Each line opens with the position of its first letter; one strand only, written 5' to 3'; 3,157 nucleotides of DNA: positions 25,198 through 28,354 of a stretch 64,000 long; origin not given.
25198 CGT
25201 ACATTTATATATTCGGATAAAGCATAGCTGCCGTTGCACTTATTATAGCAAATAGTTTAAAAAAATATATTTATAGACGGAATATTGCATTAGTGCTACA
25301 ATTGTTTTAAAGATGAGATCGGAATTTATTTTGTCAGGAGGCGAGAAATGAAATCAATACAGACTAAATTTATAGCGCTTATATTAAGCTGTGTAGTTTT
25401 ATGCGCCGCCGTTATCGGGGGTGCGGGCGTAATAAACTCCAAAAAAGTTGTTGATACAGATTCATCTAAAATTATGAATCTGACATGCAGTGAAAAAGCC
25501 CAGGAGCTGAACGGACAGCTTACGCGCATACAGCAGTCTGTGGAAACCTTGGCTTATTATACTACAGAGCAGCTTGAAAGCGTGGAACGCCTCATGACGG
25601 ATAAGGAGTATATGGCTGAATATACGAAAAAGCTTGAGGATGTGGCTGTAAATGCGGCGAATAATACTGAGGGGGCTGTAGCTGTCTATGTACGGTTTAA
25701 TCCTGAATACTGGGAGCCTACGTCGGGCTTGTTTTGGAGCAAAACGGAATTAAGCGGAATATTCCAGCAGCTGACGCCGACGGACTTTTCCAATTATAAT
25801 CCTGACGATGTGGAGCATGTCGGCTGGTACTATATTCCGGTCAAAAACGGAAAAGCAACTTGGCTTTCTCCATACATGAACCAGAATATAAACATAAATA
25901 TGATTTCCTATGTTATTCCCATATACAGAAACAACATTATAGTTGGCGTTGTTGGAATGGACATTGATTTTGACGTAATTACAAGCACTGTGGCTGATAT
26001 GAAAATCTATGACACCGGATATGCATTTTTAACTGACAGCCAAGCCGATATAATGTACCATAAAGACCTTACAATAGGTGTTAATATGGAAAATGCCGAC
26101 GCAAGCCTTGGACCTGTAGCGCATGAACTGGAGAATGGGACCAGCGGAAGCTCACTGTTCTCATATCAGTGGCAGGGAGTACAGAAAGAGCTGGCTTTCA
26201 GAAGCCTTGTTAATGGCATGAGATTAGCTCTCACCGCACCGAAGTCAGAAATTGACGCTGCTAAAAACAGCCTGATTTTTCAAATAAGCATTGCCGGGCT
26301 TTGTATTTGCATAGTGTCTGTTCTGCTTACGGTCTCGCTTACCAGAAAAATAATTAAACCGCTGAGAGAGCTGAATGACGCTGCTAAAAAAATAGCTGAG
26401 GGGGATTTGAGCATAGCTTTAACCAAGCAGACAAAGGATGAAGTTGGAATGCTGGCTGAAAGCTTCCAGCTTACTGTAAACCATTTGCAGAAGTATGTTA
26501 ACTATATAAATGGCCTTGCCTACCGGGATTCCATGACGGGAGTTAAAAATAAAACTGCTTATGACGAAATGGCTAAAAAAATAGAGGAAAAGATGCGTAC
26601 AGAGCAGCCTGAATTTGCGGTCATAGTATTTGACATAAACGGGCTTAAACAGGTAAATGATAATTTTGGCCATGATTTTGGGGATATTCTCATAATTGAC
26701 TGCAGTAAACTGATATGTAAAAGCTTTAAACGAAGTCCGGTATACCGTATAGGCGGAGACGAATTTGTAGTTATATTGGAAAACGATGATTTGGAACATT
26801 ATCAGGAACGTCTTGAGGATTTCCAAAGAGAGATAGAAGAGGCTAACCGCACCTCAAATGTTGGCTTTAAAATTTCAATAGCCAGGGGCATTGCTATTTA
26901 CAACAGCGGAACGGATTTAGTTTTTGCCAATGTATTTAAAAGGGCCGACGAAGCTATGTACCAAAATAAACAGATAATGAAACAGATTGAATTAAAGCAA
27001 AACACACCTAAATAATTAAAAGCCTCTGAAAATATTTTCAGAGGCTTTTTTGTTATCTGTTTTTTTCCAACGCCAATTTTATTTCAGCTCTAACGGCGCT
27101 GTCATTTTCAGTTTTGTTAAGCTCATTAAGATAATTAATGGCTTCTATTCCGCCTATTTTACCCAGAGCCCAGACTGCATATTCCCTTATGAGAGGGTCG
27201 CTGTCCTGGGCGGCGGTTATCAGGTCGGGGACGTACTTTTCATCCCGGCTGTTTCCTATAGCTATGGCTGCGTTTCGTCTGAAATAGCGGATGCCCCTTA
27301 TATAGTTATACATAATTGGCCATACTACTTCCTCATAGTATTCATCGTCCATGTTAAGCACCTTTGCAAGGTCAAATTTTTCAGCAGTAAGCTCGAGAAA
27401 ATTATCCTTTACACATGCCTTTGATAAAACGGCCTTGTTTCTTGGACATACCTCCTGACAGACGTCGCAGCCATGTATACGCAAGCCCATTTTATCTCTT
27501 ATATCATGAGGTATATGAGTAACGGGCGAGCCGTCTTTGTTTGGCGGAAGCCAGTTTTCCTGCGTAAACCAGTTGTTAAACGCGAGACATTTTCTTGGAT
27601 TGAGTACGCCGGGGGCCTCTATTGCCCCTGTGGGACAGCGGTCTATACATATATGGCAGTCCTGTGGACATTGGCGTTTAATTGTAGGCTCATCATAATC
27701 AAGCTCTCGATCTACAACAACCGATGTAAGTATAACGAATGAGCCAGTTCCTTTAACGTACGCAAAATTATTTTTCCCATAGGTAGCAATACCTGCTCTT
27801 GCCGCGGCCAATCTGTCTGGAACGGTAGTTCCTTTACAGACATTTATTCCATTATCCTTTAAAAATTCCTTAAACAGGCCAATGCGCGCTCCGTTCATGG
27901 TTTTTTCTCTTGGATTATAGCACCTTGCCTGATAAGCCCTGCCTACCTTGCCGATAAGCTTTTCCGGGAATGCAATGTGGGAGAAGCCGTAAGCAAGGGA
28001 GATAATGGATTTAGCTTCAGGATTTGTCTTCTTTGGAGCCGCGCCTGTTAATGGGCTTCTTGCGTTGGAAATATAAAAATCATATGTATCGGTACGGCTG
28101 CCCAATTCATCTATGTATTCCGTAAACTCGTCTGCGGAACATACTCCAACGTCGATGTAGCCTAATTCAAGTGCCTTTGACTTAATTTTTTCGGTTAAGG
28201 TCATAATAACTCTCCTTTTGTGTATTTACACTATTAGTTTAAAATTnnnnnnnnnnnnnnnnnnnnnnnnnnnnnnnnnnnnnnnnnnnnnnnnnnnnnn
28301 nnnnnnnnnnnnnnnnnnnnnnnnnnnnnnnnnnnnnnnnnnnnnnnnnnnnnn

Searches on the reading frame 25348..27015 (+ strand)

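Call 83: search_protein_families(library=pfam, proteins=[window:25348-27015:+], max_evalue=0.00001)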
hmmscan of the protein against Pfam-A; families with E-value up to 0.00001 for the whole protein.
window:25348-27015:+ (555 aa): 5 families
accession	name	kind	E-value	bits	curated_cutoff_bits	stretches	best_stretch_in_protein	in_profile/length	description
PF00990.26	GGDEF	-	2.9e-29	102.4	23.8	1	391-544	1-158/161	Diguanylate cyclase, GGDEF domain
PF22673.2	MCP-like_PDC_1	-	2e-14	54.4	27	1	102-212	7-112/113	Methyl-accepting chemotaxis protein-like, first PDC sensor domain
PF00672.30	HAMP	-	8.4e-13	48.9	25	1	331-381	2-52/53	HAMP domain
PF02743.24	dCache_1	-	3.4e-09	37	45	1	144-247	87-188/240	Cache domain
PF17201.10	Cache_3-Cache_2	-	7.5e-07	29.2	27.7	1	186-287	161-273/299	Cache 3/Cache 2 fusion domain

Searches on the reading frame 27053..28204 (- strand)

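Call 83: search_protein_families(library=pfam, proteins=[window:27053-28204:-], max_evalue=0.00001)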
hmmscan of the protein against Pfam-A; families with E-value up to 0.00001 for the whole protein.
window:27053-28204:- (383 aa): 3 families
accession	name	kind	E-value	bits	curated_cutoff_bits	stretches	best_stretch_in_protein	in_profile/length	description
PF13646.12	HEAT_2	-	5.8e-15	55.8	27.7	1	307-379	15-87/88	HEAT repeats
PF13484.11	Fer4_16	-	4.9e-13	50.1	30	1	181-256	3-66/66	4Fe-4S double cluster binding domain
PF03130.22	HEAT_PBS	-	4.9e-08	33.2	20.9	0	339-361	1-23/27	PBS lyase HEAT-like repeat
